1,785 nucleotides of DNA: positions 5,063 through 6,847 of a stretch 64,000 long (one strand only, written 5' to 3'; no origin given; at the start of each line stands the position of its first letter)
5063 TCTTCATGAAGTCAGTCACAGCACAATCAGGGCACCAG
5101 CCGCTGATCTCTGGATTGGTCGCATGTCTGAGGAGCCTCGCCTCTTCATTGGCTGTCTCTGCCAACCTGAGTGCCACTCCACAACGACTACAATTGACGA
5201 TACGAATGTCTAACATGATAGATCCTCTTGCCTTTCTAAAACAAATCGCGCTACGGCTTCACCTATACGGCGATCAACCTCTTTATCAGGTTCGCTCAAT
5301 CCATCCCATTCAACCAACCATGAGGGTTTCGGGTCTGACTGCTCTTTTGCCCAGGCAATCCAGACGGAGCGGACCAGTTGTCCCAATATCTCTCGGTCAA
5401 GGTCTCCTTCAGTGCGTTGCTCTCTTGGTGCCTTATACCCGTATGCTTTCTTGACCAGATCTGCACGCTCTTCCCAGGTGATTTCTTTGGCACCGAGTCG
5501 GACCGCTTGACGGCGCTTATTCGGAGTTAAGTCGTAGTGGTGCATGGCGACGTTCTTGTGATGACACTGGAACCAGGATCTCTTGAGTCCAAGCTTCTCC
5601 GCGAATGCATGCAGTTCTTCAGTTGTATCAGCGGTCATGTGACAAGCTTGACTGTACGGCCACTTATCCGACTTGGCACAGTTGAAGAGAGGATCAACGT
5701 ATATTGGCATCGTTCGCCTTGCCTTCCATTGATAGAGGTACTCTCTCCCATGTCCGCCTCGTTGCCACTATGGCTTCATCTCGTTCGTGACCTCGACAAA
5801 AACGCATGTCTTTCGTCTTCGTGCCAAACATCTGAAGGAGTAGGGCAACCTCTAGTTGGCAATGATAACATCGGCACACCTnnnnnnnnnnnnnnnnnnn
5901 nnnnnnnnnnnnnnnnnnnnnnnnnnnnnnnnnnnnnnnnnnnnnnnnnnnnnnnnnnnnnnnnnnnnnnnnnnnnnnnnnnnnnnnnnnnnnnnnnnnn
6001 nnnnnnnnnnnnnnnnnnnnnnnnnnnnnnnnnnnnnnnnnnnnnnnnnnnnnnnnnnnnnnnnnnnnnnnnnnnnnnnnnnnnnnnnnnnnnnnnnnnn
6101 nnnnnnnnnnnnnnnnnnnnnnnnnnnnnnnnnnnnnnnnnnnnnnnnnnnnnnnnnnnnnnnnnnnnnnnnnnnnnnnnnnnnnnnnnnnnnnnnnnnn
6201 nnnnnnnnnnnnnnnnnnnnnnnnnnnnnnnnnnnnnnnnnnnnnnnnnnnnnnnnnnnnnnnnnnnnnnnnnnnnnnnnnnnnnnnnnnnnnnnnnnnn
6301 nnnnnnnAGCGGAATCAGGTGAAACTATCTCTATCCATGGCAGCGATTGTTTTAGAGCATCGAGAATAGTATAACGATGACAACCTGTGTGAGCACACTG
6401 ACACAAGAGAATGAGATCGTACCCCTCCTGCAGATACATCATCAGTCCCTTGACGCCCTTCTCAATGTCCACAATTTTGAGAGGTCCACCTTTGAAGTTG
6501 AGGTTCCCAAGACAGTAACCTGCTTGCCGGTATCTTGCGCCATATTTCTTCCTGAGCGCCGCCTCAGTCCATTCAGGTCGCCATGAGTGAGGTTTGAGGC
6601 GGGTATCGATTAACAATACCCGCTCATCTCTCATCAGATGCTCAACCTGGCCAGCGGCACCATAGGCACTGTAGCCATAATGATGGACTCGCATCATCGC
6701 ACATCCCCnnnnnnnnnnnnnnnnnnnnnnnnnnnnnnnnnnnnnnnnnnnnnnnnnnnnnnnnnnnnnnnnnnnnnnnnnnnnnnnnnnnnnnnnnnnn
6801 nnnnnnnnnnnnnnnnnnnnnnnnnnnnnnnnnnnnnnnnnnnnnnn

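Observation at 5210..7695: DUF4031 - DUF488-ASCH fusion - Gp37/Gp68 operon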

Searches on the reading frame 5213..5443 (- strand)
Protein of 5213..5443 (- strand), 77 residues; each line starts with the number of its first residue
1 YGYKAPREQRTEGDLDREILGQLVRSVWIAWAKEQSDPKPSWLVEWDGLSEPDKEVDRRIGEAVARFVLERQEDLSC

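Call 51: search_protein_families(library=pfam, proteins=[window:5213-5443:-], max_evalue=1)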
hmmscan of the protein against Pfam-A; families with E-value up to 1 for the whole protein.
seq(77 aa): 2 families
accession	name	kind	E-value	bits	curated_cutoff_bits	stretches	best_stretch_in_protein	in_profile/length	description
PF14581.11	SseB_C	-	0.049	14.2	22.5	1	24-68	33-75/106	SseB protein C-terminal domain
PF24792.1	DUF7701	-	0.16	12.7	27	1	24-66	47-88/91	Domain of unknown function (DUF7701)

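Call 91: search_solved_structures(query=A6, max_evalue=10, show_alignments=1)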
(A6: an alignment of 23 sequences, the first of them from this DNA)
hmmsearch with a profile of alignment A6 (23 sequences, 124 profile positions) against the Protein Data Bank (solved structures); distinct sequences matched with E-value up to 10: 7.
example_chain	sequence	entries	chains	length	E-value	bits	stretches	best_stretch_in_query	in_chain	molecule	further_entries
6uhi_A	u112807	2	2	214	0.0001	25.8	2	39-86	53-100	Ryanodine receptor 1 chimera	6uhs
6uag_A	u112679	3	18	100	0.06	16.9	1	38-61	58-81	Putative ryanodine receptor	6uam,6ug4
6ug5_A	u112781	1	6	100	0.075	16.6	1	39-61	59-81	Putative ryanodine receptor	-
4n05_B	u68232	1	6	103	0.14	15.7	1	38-61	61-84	Putative ryanodine receptor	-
3nrt_A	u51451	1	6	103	0.16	15.5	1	38-61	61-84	Putative ryanodine receptor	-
5ap8_A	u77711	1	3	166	0.48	14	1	50-82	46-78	TSR3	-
2v54_A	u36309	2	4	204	1.1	12.8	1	50-113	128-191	THYMIDYLATE KINASE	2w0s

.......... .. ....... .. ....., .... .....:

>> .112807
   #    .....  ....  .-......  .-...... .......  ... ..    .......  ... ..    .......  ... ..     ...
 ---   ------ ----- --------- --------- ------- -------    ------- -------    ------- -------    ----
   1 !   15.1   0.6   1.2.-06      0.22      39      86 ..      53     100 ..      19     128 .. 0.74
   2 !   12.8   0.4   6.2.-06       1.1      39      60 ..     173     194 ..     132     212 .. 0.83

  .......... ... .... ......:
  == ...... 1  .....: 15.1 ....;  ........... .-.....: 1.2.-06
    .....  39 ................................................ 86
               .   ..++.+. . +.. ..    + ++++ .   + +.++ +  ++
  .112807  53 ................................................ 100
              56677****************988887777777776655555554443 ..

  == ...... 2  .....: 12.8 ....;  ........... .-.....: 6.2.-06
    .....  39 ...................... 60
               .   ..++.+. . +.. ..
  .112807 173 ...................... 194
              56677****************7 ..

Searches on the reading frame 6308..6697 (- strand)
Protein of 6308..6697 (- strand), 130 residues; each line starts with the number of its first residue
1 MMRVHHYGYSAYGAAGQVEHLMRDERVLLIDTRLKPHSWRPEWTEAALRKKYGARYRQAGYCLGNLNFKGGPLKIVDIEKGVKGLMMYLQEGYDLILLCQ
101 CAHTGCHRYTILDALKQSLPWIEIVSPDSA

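Call 5: search_protein_families(library=pfam, proteins=[window:6311-6697:-], max_evalue=10)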
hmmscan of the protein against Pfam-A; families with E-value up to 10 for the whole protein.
seq(129 aa): 2 families
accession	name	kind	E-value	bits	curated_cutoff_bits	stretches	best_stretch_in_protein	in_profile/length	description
PF04343.18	DUF488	-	0.002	19.2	22.2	1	20-58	8-49/121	Domain of unknown function DUF488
PF22751.1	DUF488-N3a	-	0.14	12.9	27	1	80-118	78-117/118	Active DUF488-N3 subclade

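Call 82: search_protein_representatives(protein=window:6308-6697:-)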
Query: 130 residues. Proteins with E-value up to 0.001 (for the whole library): 1157; up to 1e-10: 235; up to 1e-30: 7. The best 150 are listed.
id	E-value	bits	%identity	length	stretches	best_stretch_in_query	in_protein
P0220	1.7e-35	138.2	51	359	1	3-128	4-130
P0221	3.8e-35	137.0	51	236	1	5-128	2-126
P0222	2.8e-33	130.9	50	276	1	3-128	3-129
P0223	2.5e-32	127.9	54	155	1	2-128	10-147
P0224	4.2e-32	127.1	55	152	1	3-122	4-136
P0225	2.0e-31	124.9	53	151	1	15-129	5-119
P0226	3.1e-31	124.3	49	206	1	2-126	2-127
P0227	1.8e-30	121.8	55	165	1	25-129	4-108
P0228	2.7e-30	121.3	52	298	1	3-125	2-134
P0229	3.5e-30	120.9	44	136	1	2-125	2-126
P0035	3.6e-30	120.9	48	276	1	2-127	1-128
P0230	6.6e-30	120.0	49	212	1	4-125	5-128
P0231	1.7e-29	118.7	52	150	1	2-128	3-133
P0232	6.3e-29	116.9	46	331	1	3-129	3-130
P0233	7.3e-28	113.4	45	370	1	2-125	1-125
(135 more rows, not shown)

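Call 84: search_protein_families(library=pfam, alignment_id=A5, max_evalue=0.001)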
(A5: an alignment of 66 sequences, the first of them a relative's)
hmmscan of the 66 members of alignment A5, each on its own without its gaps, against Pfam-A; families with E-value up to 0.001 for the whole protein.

A. member 1, P0220 (359 aa): 1 family
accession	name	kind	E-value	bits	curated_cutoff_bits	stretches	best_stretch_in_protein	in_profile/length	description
PF04343.18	DUF488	-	1.8e-05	25.8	22.2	0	28-67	15-56/121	Domain of unknown function DUF488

B. families by the number of members that match (of 66 scanned): 9 families
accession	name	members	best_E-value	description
PF04343.18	DUF488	51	9.8e-12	Domain of unknown function DUF488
PF22751.1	DUF488-N3a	28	1e-07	Active DUF488-N3 subclade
PF04266.20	ASCH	4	0.0001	ASCH domain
PF13223.11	DUF4031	3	8.5e-20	Protein of unknown function (DUF4031)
PF10686.14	YAcAr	1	7.5e-10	YspA, cpYpsA-related SLOG family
PF22548.2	AEP-TOTE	1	9.1e-07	TOTE conflict system, Archaeo-Eukaryotic Primase domain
PF02481.21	DNA_processg_A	1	6.9e-05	DNA recombination-mediator protein A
PF14454.12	Prok_Ub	1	0.00014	Prokaryotic Ubiquitin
PF08279.18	HTH_11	1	0.00026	HTH domain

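Call 100: find_related_loci(query=A9, collection=viral_contigs, flank=6000)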
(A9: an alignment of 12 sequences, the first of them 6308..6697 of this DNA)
Query A9 (130 aa) in viral_contigs; peptide patterns used: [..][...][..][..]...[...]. (x = any residue, [..] = any of these).
20 stretches matched a pattern; 8 encode a relative of the query (tblastn E <= 1e-3); 8 distinct loci.
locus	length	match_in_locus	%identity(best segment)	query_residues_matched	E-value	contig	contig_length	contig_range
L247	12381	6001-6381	47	4-129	3e-38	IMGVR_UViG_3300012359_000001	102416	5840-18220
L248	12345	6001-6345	50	2-115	4e-34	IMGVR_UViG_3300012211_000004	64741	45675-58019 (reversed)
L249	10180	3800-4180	44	4-129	3e-34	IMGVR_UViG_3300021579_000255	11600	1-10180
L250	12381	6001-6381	44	4-129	3e-34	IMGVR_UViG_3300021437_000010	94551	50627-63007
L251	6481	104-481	46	2-127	5e-33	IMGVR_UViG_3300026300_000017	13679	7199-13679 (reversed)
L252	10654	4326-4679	47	3-119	3e-31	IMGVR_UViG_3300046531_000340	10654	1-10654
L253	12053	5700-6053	47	3-119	3e-31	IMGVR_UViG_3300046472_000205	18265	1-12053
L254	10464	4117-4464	46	3-117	1e-29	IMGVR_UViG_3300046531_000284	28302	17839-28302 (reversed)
